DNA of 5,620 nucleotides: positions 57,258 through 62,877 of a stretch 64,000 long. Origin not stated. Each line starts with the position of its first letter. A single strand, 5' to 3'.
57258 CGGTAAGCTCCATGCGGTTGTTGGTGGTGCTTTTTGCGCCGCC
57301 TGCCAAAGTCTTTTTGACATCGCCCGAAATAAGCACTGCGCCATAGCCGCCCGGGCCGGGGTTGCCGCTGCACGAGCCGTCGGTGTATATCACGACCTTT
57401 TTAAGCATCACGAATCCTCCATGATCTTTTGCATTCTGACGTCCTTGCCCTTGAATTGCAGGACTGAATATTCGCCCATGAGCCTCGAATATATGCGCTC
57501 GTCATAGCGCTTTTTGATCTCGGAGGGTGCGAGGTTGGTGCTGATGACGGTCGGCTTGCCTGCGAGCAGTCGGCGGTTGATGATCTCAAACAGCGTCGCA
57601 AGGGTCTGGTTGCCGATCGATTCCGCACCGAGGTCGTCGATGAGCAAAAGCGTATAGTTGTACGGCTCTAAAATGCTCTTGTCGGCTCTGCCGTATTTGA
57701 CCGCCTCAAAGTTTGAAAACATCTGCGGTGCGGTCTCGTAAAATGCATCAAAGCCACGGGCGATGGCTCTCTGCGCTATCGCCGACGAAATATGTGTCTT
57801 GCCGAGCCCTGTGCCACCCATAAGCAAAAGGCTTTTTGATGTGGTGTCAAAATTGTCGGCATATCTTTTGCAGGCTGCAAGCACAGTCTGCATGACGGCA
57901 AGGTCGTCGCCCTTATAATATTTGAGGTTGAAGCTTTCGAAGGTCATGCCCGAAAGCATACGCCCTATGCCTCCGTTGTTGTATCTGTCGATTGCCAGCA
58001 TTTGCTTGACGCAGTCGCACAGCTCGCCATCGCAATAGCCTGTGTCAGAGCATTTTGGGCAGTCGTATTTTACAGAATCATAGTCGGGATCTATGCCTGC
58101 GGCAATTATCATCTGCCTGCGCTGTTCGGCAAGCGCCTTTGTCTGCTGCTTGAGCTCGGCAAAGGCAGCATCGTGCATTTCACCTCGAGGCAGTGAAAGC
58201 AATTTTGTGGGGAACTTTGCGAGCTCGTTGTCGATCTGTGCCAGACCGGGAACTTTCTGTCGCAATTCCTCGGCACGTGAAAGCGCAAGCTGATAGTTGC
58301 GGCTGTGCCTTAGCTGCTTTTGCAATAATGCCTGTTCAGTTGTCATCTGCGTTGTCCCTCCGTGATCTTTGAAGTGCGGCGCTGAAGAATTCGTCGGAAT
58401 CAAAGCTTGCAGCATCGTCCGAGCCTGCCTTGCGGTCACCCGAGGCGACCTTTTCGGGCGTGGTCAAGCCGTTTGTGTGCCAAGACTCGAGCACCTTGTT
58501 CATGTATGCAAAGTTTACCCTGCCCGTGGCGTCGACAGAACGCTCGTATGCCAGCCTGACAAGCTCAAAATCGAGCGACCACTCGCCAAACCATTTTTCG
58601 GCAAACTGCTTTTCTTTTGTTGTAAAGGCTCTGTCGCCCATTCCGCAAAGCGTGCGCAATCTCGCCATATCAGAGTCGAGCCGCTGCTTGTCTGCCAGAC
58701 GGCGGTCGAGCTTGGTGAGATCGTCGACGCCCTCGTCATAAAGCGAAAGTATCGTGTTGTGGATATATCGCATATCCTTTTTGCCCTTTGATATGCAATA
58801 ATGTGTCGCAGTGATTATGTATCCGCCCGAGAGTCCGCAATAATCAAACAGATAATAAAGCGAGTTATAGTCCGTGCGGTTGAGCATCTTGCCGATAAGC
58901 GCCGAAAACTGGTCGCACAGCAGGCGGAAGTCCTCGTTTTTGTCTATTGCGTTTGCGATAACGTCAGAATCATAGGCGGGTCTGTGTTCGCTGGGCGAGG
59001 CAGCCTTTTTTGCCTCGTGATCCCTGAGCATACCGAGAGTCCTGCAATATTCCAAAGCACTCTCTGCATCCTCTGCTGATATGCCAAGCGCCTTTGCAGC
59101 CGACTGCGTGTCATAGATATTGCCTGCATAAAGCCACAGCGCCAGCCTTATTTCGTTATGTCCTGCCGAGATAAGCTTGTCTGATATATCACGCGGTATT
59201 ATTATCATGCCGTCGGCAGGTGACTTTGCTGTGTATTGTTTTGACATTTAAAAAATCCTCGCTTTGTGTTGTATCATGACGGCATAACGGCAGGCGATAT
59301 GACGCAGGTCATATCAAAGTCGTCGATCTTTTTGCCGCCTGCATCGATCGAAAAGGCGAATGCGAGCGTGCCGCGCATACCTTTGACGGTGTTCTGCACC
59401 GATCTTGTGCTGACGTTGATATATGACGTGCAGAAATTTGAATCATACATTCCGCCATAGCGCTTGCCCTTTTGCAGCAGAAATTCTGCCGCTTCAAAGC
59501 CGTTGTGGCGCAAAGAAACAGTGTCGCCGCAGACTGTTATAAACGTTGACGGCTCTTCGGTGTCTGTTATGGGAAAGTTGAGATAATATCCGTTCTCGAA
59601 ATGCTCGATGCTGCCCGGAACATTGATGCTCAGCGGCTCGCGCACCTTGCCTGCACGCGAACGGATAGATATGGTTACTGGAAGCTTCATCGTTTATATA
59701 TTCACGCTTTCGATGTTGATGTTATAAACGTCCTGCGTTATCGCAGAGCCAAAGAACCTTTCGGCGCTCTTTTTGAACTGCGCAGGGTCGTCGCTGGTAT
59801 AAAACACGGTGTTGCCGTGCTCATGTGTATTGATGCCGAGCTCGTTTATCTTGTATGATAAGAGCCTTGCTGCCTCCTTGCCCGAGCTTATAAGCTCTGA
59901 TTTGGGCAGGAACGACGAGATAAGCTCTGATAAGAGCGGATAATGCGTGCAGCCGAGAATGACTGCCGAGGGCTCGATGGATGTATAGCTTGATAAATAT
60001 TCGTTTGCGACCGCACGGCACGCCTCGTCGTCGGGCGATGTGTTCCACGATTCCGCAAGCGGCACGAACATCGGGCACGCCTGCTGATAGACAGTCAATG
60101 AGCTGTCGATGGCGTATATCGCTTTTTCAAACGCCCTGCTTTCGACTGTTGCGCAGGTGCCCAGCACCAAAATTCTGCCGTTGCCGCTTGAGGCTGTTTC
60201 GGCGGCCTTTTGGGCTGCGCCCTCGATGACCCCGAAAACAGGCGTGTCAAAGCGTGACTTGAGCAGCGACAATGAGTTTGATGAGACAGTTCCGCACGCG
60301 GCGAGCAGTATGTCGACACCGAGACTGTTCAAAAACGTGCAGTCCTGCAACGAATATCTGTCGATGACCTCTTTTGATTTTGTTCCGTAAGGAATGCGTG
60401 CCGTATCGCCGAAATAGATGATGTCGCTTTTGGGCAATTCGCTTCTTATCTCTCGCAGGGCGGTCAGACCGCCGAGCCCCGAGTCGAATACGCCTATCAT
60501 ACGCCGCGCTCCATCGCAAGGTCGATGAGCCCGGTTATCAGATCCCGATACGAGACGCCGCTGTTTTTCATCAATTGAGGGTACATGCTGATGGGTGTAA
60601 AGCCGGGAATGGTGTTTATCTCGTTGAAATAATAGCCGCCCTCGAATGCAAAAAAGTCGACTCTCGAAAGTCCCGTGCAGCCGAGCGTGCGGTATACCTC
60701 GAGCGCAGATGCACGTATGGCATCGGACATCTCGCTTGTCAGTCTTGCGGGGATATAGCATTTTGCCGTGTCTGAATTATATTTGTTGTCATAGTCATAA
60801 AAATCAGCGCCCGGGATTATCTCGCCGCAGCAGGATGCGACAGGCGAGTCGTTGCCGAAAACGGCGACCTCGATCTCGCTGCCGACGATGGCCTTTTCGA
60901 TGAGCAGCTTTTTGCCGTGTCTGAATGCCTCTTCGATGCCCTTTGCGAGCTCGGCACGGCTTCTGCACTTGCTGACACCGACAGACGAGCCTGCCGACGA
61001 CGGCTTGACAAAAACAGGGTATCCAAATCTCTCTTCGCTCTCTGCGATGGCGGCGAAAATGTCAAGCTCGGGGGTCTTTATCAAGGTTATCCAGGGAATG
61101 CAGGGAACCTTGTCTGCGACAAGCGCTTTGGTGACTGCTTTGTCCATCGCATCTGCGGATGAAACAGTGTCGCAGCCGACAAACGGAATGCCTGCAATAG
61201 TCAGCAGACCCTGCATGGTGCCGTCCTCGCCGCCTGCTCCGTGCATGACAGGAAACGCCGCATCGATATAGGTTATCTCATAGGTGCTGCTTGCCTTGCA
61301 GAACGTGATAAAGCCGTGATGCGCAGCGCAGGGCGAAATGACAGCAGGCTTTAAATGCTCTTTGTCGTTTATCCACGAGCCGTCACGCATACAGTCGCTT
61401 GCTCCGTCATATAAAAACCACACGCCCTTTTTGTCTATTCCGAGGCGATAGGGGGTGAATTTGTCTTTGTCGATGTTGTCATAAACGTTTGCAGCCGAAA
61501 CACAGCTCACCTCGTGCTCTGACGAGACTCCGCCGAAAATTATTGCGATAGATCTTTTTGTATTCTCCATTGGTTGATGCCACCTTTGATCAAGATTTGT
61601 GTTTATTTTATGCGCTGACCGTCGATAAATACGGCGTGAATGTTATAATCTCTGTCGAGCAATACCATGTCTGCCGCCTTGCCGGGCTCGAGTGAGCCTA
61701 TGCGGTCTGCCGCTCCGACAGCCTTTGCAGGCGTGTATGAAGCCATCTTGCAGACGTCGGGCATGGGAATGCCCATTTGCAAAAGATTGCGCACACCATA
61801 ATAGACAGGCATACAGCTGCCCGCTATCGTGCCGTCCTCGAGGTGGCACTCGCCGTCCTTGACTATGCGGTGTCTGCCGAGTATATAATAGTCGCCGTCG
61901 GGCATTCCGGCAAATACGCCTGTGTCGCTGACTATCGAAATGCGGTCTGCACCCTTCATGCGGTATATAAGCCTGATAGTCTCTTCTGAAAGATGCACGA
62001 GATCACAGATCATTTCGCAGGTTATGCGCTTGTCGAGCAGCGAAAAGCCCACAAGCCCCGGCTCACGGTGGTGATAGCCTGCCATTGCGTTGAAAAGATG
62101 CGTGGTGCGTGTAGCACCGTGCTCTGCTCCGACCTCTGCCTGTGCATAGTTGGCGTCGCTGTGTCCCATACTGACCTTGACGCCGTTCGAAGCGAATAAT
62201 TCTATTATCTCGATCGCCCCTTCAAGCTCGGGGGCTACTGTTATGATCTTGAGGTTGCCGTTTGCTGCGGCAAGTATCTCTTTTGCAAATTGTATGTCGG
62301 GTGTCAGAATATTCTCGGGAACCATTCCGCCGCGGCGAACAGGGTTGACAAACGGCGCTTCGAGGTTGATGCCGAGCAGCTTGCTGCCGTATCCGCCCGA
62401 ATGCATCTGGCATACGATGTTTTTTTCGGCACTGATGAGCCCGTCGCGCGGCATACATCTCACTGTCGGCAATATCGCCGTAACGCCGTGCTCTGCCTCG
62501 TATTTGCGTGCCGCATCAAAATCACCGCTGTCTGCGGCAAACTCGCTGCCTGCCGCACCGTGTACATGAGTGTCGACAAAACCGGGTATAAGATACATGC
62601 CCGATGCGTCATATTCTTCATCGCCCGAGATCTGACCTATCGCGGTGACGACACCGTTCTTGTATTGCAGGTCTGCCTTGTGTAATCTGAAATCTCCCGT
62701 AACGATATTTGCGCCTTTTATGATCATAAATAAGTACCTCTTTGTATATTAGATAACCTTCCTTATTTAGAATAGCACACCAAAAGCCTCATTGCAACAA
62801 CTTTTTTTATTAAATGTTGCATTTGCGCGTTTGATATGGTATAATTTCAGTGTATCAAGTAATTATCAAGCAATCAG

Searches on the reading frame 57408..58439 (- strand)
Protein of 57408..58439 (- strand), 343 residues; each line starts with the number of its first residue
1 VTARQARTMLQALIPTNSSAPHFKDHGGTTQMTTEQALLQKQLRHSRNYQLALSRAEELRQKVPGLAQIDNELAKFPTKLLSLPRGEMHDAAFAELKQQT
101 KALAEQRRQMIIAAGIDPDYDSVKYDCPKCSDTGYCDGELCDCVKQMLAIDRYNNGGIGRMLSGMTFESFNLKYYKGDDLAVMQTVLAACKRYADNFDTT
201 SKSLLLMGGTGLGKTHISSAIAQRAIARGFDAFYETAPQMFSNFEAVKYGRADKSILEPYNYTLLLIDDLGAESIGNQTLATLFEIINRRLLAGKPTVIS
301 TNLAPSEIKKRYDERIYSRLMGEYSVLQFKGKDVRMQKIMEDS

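Call 73: search_protein_families(library=pfam, max_evalue=0.00001, proteins=[window:57408-58439:-])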
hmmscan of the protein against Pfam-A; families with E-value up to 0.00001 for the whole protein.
window:57408-58439:- (343 aa): 2 families
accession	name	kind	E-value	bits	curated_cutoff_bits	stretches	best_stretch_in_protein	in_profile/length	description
PF01695.23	IstB_IS21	-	1.1e-17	64.7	24.1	1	196-337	87-233/238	IstB-like ATP binding protein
PF00308.24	Bac_DnaA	-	2.9e-10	41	23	1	186-321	19-156/162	Bacterial DnaA ATPAse domain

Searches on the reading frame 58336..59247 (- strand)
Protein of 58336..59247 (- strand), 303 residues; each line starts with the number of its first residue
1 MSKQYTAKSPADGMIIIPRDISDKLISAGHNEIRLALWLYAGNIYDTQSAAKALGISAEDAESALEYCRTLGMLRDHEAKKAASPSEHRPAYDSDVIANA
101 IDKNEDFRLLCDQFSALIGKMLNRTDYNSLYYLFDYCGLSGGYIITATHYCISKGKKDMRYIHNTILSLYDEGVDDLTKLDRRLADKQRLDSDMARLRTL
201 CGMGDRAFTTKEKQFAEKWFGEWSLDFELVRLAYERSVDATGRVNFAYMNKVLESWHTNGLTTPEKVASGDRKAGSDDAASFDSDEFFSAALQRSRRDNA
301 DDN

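Call 73: search_protein_families(library=pfam, max_evalue=0.00001, proteins=[window:58336-59247:-])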
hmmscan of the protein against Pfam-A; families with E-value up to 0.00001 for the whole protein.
window:58336-59247:- (303 aa): 1 family
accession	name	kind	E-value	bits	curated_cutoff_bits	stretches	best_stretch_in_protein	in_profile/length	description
PF07261.16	DnaB_2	-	1.8e-27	95.3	22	2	206-267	10-70/74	Replication initiation and membrane attachment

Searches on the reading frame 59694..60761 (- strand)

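Call 73: search_protein_families(library=pfam, max_evalue=0.00001, proteins=[window:59694-60761:-])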
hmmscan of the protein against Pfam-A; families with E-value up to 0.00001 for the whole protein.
window:59694-60761:- (355 aa): 1 family
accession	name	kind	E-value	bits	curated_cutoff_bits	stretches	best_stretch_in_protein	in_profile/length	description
PF01177.27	Asp_Glu_race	-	7e-14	52.6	31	1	106-300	21-210/211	Asp/Glu/Hydantoin racemase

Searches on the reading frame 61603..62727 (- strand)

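Call 73: search_protein_families(library=pfam, max_evalue=0.00001, proteins=[window:61603-62727:-])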
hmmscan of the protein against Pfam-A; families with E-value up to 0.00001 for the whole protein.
window:61603-62727:- (374 aa): 2 families
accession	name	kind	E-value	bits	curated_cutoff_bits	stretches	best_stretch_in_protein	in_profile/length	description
PF01979.26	Amidohydro_1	-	7.1e-21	75.3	25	1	45-372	1-344/345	Amidohydrolase family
PF07969.17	Amidohydro_3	-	3.4e-12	47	29.7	0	321-361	408-448/472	Amidohydrolase family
